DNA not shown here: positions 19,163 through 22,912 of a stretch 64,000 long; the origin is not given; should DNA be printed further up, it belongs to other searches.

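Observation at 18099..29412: Eleven-kb T2SS/T4P-like pseudopilin operon with many paralogs but no secretin, ATPase or peptidase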

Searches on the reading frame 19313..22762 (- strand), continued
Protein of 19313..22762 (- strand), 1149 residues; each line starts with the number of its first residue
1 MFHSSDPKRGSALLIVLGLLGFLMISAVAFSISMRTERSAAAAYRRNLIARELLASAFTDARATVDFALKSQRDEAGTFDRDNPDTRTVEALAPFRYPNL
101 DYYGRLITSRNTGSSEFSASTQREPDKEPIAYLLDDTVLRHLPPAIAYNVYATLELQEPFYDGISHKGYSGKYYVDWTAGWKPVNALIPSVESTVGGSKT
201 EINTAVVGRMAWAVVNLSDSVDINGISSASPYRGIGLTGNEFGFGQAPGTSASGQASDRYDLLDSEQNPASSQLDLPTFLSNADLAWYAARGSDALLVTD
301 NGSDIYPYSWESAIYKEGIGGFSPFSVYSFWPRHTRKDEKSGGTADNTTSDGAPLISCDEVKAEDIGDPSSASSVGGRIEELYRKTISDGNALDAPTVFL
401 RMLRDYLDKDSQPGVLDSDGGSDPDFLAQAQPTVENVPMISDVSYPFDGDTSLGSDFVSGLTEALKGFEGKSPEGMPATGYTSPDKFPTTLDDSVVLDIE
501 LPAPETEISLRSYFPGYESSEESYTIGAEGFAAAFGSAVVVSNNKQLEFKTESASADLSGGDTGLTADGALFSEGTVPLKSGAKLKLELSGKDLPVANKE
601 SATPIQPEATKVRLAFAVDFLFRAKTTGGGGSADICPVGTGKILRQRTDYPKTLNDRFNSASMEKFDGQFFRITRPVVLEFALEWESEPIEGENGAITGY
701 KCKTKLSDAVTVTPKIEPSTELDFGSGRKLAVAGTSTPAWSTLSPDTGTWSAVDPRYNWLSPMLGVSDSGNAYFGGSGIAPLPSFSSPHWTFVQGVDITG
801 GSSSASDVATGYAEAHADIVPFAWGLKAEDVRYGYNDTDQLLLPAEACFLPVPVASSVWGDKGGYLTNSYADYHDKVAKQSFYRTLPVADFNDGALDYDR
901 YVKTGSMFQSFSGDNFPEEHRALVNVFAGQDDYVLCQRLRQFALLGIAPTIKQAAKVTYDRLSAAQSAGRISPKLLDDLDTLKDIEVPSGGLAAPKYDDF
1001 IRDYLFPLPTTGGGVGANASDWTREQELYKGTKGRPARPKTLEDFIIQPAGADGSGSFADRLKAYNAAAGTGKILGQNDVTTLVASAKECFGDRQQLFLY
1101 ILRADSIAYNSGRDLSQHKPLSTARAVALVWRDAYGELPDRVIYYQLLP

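Call 67: search_protein_families(library=pfam, proteins=[L038:13295-14182:+, L038:14186-14791:+, L038:14788-16209:+, L039:13065-13985:+, L039:14702-16237:+, L039:16241-17629:+, L040:9329-9820:+, L040:10077-10820:+, L038:5118-6293:+, L038:7629-8507:+], max_evalue=0.01)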
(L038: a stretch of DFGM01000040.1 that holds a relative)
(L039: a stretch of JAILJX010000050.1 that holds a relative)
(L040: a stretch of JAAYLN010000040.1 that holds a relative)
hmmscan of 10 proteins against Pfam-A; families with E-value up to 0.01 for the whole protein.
L038:13295-14182:+ (295 aa): 2 families
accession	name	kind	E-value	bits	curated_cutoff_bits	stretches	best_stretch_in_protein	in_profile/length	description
PF07963.17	N_methyl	-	4.7e-05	23.2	21.2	1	2-24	4-26/27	Prokaryotic N-terminal methylation motif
PF07596.16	SBP_bac_10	-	0.00018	22.1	23.3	0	33-66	5-38/268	Protein of unknown function (DUF1559)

L038:14186-14791:+ (201 aa): 5 families
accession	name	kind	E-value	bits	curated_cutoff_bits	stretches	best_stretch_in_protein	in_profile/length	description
PF00072.30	Response_reg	-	5.8e-27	94.5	30.2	1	6-118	1-111/111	Response regulator receiver domain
PF00196.25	GerE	-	1.1e-13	51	23.5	1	138-190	2-54/57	Bacterial regulatory proteins, luxR family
PF08281.18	Sigma70_r4_2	-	0.00037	20.5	25.7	1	139-181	11-54/54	Sigma-70, region 4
PF04545.22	Sigma70_r4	-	0.002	18.1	24.1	1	139-181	5-48/50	Sigma-70, region 4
PF23198.2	PDE8A_N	-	0.0095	16.3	29.6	0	28-84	34-90/147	PDE8A-like, N-terminal domain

L038:14788-16209:+ (473 aa): 4 families
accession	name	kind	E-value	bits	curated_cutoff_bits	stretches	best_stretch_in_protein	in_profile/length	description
PF02518.31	HATPase_c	-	6e-12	46.4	26.4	1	386-473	6-109/111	Histidine kinase-, DNA gyrase B-, and HSP90-like ATPase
PF07730.19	HisKA_3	-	2.9e-11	44.2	24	1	277-341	1-65/68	Histidine kinase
PF13581.12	HATPase_c_2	-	0.00071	20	27.4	1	379-468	25-124/127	Histidine kinase-like ATPase domain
PF19135.5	DUF5818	-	0.0025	17.7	27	0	44-91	17-55/57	Protein of unknown function (DUF5818)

L039:13065-13985:+ (306 aa): 1 family
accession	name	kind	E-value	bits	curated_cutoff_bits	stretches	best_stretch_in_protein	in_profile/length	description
PF07963.17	N_methyl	-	7.7e-07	28.9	21.2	1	2-24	4-26/27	Prokaryotic N-terminal methylation motif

L039:14702-16237:+ (511 aa): 1 family
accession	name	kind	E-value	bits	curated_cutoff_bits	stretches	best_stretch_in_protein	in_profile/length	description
PF13306.12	LRR_5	-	3.9e-34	117.7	27.7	2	147-218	16-86/127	BspA type Leucine rich repeat region (6 copies)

L039:16241-17629:+ (462 aa): 4 families
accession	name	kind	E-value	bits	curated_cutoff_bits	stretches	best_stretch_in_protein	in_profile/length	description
PF07730.19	HisKA_3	-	7.2e-13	49.3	24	1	265-330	1-66/68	Histidine kinase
PF02518.31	HATPase_c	-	5.9e-12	46.4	26.4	1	374-461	6-109/111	Histidine kinase-, DNA gyrase B-, and HSP90-like ATPase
PF13581.12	HATPase_c_2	-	5.6e-06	26.8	27.4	1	360-424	18-87/127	Histidine kinase-like ATPase domain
PF19135.5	DUF5818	-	0.00059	19.8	27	0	21-74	6-50/57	Protein of unknown function (DUF5818)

L040:9329-9820:+ (163 aa): 1 family
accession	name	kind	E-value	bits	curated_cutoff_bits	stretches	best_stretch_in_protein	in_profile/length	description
PF09411.16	PagL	-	7.1e-16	59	23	1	89-157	58-132/136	Lipid A 3-O-deacylase (PagL)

L040:10077-10820:+ (247 aa): 0 families

L038:5118-6293:+ (391 aa): 2 families
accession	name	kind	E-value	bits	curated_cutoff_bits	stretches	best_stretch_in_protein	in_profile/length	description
PF07963.17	N_methyl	-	3.1e-06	26.9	21.2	1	2-25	3-26/27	Prokaryotic N-terminal methylation motif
PF08334.16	T2SSG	-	0.00028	21.3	21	0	317-358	55-95/108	Type II secretion system (T2SS), protein G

L038:7629-8507:+ (292 aa): 1 family
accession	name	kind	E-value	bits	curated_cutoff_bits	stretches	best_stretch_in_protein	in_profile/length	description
PF07963.17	N_methyl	-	4.2e-07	29.7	21.2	1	3-24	4-25/27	Prokaryotic N-terminal methylation motif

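Call 90: fold_search(model_id=the predicted structure, library=pdb)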
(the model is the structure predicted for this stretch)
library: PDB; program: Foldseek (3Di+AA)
matches with E <= 10: 751; with E <= 0.001: 0
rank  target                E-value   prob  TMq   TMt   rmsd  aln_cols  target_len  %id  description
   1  4p1y_E                1.6e-02  0.18  0.06  0.21  26.2       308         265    9  Crystal structure of staphylococcal gamma-hemolysin prepore (released 2014-10-01)
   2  3b07_A                2.0e-02  0.15  0.06  0.20  29.3       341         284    9  Crystal structure of octameric pore form of gamma-hemolysin from Staphylococcus aureus (released 2011-10-12)
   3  4p1x_C                2.1e-02  0.12  0.06  0.19  25.9       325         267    9  Crystal structure of staphylococcal LUK prepore (released 2014-10-01)
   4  4p1y_C                2.2e-02  0.16  0.06  0.20  26.9       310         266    8  Crystal structure of staphylococcal gamma-hemolysin prepore (released 2014-10-01)
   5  4p1y_A                2.7e-02  0.15  0.06  0.20  26.4       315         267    8  Crystal structure of staphylococcal gamma-hemolysin prepore (released 2014-10-01)
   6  8q2h                  3.3e-02  0.33  0.04  0.04  12.6       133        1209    9  beta-galactosidase from Bacillus circulans (released 2024-10-16)
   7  8b7d                  3.6e-02  0.13  0.05  0.21  19.8       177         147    7  Luminal domain of TMEM106B (released 2023-07-19)
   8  4p1x_A                3.6e-02  0.08  0.05  0.16  26.9       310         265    9  Crystal structure of staphylococcal LUK prepore (released 2014-10-01)
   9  6quc_A                5.2e-02  0.54  0.04  0.05  12.7       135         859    6  Truncated beta-galactosidase III from Bifidobacterium bifidum (released 2020-03-18)
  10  3t4m_I                6.1e-02  0.08  0.06  0.16  21.5       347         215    9  Ac-AChBP ligand binding domain mutated to human alpha-7 nAChR (intermediate) (released 2011-10-26)
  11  1pvl                  7.9e-02  0.02  0.04  0.11  28.5       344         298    8  STRUCTURE OF THE PANTON-VALENTINE LEUCOCIDIN F COMPONENT FROM STAPHYLOCOCCUS AUREUS (released 1999-06-15)
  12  1qrk_A                8.3e-02  0.06  0.04  0.06  25.4       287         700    8  HUMAN FACTOR XIII WITH STRONTIUM BOUND IN THE ION SITE (released 1999-07-02)
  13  4d3w_A                8.3e-02  0.03  0.04  0.11  22.4       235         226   13  Crystal Structure of Epithelial Adhesin 1 A domain (Epa1A) from Candida glabrata in complex with the T-antigen (Galb1- (released 2015-07-01)
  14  6qub_A                8.8e-02  0.33  0.04  0.05  13.7       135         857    5  Truncated beta-galactosidase III from Bifidobacterium bifidum in complex with galactose (released 2020-03-18)
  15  5dmy_B                9.7e-02  0.51  0.04  0.06  12.6       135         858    6  Beta-galactosidase - construct 33-930 (released 2016-10-05)
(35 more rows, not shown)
